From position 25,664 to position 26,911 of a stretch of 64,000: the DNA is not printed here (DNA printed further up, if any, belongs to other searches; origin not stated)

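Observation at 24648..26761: Candidate anti-defence island: metallophosphoesterase, NADAR and DHH/DHHA1 phosphoesterase, inserted between helicase and primase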

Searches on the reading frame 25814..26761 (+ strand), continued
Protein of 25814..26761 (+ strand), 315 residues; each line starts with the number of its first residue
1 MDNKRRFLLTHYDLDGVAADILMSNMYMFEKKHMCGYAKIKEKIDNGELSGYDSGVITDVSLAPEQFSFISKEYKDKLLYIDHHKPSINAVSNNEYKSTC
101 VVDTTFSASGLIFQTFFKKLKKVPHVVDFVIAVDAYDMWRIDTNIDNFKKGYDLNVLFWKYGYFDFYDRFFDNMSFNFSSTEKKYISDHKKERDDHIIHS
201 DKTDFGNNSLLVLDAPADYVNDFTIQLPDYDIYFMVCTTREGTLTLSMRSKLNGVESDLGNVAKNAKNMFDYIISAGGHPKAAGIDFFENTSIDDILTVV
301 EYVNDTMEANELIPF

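Call 24: search_solved_structures(query=A1, max_evalue=1, show_alignments=2)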
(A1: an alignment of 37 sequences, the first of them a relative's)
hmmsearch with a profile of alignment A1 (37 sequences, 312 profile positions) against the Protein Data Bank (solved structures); distinct sequences matched with E-value up to 1: 9.
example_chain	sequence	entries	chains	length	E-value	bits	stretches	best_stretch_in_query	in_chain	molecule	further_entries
6mtz_A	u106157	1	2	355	8.2e-15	57.9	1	5-149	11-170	HepC.19480.a.B1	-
5o1u_A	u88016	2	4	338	6.4e-06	28.6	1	54-306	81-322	Phosphodiesterase | TmPDE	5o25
5o4z_A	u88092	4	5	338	2.1e-05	26.9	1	78-306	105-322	DHH/DHHA1-type phosphodiesterase TM1595 | phosphodiesterase TM1595 | phosphodiesterase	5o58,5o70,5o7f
8a8k_A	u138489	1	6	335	0.0019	20.5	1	5-87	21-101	PAP phosphatase from Methanothermococcus thermolithotrophicus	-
5ghr_A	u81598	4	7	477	0.014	17.7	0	240-291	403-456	SsDNA-specific exonuclease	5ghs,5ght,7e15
5yh1_A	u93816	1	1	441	0.068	15.4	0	250-290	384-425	Member of s1p family of ribosomal proteins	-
7d62_A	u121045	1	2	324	0.43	12.8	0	75-157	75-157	PggH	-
1ir6_A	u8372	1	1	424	0.68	12.2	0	11-87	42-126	exonuclease RecJ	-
9r7o_A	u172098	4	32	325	0.99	11.6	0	227-285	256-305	DHH family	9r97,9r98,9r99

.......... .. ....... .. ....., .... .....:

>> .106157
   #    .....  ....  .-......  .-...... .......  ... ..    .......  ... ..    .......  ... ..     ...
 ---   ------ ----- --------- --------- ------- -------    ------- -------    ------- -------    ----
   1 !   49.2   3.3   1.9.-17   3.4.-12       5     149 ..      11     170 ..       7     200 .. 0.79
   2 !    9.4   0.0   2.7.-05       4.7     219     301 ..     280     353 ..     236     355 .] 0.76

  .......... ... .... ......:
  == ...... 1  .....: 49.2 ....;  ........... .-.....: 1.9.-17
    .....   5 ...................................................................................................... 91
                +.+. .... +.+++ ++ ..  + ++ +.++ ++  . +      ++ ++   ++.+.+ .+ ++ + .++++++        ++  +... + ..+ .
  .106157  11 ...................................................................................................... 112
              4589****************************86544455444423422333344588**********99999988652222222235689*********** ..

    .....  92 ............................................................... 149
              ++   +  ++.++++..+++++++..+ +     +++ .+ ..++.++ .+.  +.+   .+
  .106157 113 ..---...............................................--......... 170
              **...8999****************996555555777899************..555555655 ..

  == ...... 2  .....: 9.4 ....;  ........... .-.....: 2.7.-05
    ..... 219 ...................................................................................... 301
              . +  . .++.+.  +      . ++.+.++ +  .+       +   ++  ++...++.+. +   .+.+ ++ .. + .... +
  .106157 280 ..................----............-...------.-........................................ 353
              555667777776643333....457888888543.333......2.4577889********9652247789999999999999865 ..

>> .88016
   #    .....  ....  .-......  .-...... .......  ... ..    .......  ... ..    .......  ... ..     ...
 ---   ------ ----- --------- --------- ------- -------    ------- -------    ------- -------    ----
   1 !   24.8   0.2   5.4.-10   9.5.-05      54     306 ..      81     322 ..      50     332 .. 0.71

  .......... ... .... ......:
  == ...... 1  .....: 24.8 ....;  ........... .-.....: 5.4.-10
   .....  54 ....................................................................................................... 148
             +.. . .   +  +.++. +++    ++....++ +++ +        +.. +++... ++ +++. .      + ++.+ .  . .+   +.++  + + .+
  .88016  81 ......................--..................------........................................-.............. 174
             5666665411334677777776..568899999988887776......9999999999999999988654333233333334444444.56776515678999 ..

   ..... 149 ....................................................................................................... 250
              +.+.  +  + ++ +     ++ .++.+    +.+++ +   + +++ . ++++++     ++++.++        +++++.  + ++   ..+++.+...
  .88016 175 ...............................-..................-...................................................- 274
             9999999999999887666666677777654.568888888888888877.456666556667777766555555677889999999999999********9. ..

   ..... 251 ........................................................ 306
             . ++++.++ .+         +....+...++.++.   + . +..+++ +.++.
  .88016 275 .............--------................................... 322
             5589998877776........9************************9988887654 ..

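Call 39: predict_structure(alignment_id=A1)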
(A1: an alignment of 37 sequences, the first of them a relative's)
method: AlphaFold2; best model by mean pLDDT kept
length: 315 residues; sequences in the alignment: 37
mean_pLDDT: 93.9   pTM: 0.87
mean pLDDT of the five models: 93.9, 93.7, 93.6, 93.6, 93.1
residues with pLDDT >= 90: 279; 70-90: 26; 50-70: 6; < 50: 4
segments of 3 or more residues with pLDDT < 50: 312-315
pLDDT, mean of each block of 10 residues (from residue 1): 87 98 98 91 94 98 95 98 93 93 97 98 98 95 94 98 98 98 98 96 96 95 93 95 94 81 95 92 94 97 91 44
secondary structure, 60 per line:
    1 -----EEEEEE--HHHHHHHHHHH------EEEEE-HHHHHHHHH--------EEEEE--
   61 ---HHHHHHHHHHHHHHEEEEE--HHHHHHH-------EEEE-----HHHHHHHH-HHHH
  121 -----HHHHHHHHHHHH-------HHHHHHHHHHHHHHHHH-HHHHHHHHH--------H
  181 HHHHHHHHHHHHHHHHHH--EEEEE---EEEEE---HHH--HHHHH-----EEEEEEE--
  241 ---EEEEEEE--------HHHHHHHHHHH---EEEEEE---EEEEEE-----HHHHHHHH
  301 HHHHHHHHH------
elements in order: E6-11 H14-24 E31-35 H37-45 E54-58 H64-77 E78-82 H85-91 E99-102 H108-115 H117-120 H126-137 H145-161 H163-171 H180-198 E201-205 E209-213 H222-226 E232-238 E244-250 H259-269 E273-278 E282-287 H293-309

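Call 41: get_annotated_region(hit=H9, flank=6000)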
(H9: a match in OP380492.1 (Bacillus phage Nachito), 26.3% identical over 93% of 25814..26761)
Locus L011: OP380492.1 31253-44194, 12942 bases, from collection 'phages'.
description: Bacillus phage Nachito, complete genome.
organism: Bacillus phage Nachito (NCBI taxid 2982875)
taxonomy: Viruses; Duplodnaviria; Heunggongvirae; Uroviricota; Caudoviricetes; Herelleviridae; Spounavirinae
host: Bacillus sp. ET1; source: soil; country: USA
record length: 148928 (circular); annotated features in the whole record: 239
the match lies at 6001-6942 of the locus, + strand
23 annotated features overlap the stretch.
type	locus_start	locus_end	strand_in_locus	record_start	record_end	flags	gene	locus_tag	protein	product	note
CDS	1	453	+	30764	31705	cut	-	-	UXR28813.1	hypothetical protein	-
CDS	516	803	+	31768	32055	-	-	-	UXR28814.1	membrane protein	-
CDS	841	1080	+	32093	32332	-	-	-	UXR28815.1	hypothetical protein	-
CDS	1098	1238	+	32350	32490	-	-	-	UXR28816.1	hypothetical protein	-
CDS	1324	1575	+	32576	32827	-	-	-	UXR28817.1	hypothetical protein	-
CDS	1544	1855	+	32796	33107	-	-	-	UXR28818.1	membrane protein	-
CDS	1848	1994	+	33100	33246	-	-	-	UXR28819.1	hypothetical protein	-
CDS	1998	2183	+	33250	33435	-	-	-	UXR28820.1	hypothetical protein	-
CDS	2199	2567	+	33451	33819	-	-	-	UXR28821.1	hypothetical protein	-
CDS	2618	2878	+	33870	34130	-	-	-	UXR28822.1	hypothetical protein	-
CDS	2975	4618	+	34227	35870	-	-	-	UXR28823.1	terminase large subunit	-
CDS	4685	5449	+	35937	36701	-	-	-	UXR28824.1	RNA polymerase sigma factor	-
CDS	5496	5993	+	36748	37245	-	-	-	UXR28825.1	triphosphate tunnel metalloenzyme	-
CDS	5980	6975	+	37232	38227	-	-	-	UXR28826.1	DHH family phosphoesterase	-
CDS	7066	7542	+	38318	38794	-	-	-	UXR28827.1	membrane protein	-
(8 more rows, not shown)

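Call 42: get_annotated_region(hit=H7, flank=6000)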
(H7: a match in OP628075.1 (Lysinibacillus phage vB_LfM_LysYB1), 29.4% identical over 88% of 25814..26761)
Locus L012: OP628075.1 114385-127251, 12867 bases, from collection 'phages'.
description: Lysinibacillus phage vB_LfM_LysYB1, complete genome.
organism: Lysinibacillus phage vB_LfM_LysYB1 (NCBI taxid 2995278)
taxonomy: Viruses; Duplodnaviria; Heunggongvirae; Uroviricota; Caudoviricetes; Herelleviridae; Spounavirinae
host: Lysinibacillus fusiformis; source: -; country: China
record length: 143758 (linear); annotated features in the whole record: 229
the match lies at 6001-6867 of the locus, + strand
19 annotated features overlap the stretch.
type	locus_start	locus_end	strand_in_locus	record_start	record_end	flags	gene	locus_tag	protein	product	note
CDS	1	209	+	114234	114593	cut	-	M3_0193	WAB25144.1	hypothetical protein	-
CDS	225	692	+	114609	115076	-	-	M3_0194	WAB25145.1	hypothetical protein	-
CDS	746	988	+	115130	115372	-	-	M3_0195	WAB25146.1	hypothetical protein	-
CDS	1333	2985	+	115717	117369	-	-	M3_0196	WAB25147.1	terminase large subunit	-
CDS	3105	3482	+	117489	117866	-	-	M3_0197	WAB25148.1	hypothetical protein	-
CDS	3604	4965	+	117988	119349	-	-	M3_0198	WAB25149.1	sigma-70 region 2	-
CDS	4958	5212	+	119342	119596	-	-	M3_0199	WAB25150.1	hypothetical protein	-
CDS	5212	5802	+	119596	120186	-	-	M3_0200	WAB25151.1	NUDIX domain protein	-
CDS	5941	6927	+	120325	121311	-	-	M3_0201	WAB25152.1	phosphohydrolase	phosphohydrolase (DHH superfamily)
CDS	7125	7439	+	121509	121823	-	-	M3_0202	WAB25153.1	hypothetical protein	-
CDS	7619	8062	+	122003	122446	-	-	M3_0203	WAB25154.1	hypothetical protein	-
CDS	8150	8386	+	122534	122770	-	-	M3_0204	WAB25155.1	hypothetical protein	-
CDS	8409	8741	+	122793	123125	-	-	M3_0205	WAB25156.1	hypothetical protein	-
CDS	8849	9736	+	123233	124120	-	-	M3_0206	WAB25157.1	hypothetical protein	-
CDS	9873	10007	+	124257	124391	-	-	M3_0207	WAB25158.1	hypothetical protein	-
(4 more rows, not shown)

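Call 43: fold_search(model_id=the predicted structure, library=pdb)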
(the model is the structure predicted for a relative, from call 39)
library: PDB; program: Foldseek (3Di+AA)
matches with E <= 10: 1383; with E <= 0.001: 43
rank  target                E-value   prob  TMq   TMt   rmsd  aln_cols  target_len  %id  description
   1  6mtz_B                1.4e-14  1.00  0.36  0.33  15.2       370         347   17  Crystal structure of an uncharacterized protein from Helicobacter pylori G27 (released 2018-12-19)
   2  6mtz_A                7.8e-14  1.00  0.41  0.37  14.9       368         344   14  Crystal structure of an uncharacterized protein from Helicobacter pylori G27 (released 2018-12-19)
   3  8a8k_B                5.7e-13  1.00  0.57  0.56   5.9       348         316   14  PAP phosphatase from Methanothermococcus thermolithotrophicus refined to 3.1 A (released 2023-04-26)
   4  8a8k_A                2.6e-12  1.00  0.58  0.57   6.0       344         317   14  PAP phosphatase from Methanothermococcus thermolithotrophicus refined to 3.1 A (released 2023-04-26)
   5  5o7f_A                3.1e-12  1.00  0.52  0.51   7.9       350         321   14  Structure of the inactive T.maritima PDE (TM1595) D80N D154N mutant with GMP and Mn2+ (released 2017-10-25)
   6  5o4z                  3.7e-12  1.00  0.52  0.51   8.8       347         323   16  Structure of the inactive T.maritima PDE (TM1595) D80N D154N mutant with substrate 5'-pApA (released 2017-10-25)
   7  5o1u_B                1.1e-11  1.00  0.52  0.51   7.8       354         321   16  Structure of wildtype T.maritima PDE (TM1595) with AMP and Mn2+ (released 2017-10-25)
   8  5o25_B                1.7e-11  1.00  0.60  0.59   7.3       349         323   16  Structure of wildtype T.maritima PDE (TM1595) in ligand-free state (released 2017-10-25)
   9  5o1u_A                2.0e-11  1.00  0.51  0.50   7.8       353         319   15  Structure of wildtype T.maritima PDE (TM1595) with AMP and Mn2+ (released 2017-10-25)
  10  5o7f_B                4.9e-11  1.00  0.53  0.52   7.7       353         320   12  Structure of the inactive T.maritima PDE (TM1595) D80N D154N mutant with GMP and Mn2+ (released 2017-10-25)
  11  7yik_B                8.3e-11  1.00  0.58  0.45  10.0       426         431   13  The structure of archaeal nuclease RecJ2 from Methanocaldococcus jannaschii (released 2023-07-19)
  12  7bih_B                2.8e-10  1.00  0.60  0.45   7.7       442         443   13  Crystal structure of RecJ-Cdc45 from Methanothermobacter Thermoautotrophicus in the closed state. (released 2022-07-27)
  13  5x4i                  4.5e-10  1.00  0.53  0.39  10.6       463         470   14  Pyrococcus furiosus RecJ (D83A, Mn-soaking) (released 2018-02-14)
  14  4ls9_A                5.1e-10  1.00  0.43  0.43   9.1       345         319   14  Structure of mycobacterial nrnA homolog reveals multifunctional nuclease activities (released 2014-07-16)
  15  7bih_A                5.4e-10  1.00  0.61  0.46   8.1       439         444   13  Crystal structure of RecJ-Cdc45 from Methanothermobacter Thermoautotrophicus in the closed state. (released 2022-07-27)
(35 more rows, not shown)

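Call 53: search_protein_representatives(alignment_id=A1)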
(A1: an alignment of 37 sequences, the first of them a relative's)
Query: 37 sequences, 312 profile positions. Proteins with E-value up to 0.001 (for the whole library): 7530; up to 1e-10: 2130; up to 1e-30: 196. The best 150 are listed.
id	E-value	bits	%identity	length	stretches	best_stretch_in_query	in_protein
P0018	1.0e-120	418.9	-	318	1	1-312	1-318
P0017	5.7e-113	393.5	-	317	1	1-306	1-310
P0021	8.7e-112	389.6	-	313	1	1-307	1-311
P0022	2.2e-106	371.8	-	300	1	4-302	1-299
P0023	1.1e-104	366.2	-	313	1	4-305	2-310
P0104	3.0e-104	364.8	-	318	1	3-312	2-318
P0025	3.0e-96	338.5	-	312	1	5-304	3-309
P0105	6.1e-96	337.5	-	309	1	4-312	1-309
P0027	6.6e-96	337.4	-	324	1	1-312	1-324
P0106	2.1e-93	329.2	-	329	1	1-305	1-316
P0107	1.4e-92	326.5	-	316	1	3-307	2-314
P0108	9.6e-89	313.9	-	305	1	4-300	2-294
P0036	1.1e-87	310.4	-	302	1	4-307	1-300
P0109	1.4e-76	274.0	-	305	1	4-312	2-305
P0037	2.2e-75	270.0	-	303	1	3-307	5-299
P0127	1.3e-60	221.4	-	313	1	7-312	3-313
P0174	5.0e-46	173.6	-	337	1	4-312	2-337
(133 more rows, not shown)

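Call 78: find_encoding_contigs(protein=P0001, flank=1000, max_places=3)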
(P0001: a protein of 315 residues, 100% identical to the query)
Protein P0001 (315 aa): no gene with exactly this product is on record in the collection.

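Call 85: search_protein_families(library=pfam, proteins=[L001:8982-9575:+, L002:1443-1778:+], max_evalue=0.01)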
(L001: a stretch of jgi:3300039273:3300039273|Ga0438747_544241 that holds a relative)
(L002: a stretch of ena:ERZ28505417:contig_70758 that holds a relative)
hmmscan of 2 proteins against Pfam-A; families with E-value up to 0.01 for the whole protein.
L001:8982-9575:+ (197 aa): 0 families

L002:1443-1778:+ (111 aa): 0 families

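Call 88: find_encoding_contigs(protein=P0127, flank=7000, max_places=2)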
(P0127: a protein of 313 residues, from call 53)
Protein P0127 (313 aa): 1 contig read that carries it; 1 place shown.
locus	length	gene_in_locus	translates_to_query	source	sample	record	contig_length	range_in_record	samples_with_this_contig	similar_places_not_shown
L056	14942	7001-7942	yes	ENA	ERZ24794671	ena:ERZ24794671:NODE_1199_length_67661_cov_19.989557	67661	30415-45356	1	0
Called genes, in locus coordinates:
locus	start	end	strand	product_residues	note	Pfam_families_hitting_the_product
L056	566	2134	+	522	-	PF03104:DNA_pol_B_exo1, PF00136:DNA_pol_B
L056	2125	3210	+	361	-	PF00136:DNA_pol_B, PF20286:divDNApol (faint)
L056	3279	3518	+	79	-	-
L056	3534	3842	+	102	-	-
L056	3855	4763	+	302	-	PF00154:RecA_N (weak)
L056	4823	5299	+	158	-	-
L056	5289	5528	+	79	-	-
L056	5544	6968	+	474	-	PF03796:DnaB_C, PF06745:ATPase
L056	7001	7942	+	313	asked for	-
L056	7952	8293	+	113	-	-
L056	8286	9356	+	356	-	-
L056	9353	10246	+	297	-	PF20691:TAGT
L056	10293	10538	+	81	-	PF18905:DUF5661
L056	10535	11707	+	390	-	PF19782:DUF6267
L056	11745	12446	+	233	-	PF01555:N6_N4_Mtase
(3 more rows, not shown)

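Call 89: find_encoding_contigs(protein=P0174, flank=7000, max_places=2)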
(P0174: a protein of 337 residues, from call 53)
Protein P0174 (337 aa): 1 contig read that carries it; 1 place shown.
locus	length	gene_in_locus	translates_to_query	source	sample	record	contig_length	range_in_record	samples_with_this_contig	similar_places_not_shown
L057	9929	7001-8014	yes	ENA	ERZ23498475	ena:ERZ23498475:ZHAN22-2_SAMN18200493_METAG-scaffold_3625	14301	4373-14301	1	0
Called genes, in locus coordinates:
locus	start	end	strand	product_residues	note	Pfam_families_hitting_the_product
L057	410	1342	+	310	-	PF02739:5_3_exonuc_N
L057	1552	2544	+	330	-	PF13155:Toprim_2 (faint)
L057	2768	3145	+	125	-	-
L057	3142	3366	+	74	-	PF00467:KOW (weak)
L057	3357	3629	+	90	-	-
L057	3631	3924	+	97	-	-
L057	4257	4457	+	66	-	-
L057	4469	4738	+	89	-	-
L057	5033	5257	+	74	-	-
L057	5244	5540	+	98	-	PF14216:DUF4326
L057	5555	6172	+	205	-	PF00383:dCMP_cyt_deam_1, PF14437:MafB19-deam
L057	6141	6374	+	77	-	PF16805:Trans_coact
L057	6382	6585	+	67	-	-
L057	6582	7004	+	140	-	-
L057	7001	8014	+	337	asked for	PF01368:DHH, PF02272:DHHA1 (weak)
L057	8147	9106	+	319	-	PF08804:gp32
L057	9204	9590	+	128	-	PF04965:GPW_gp25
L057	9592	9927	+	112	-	?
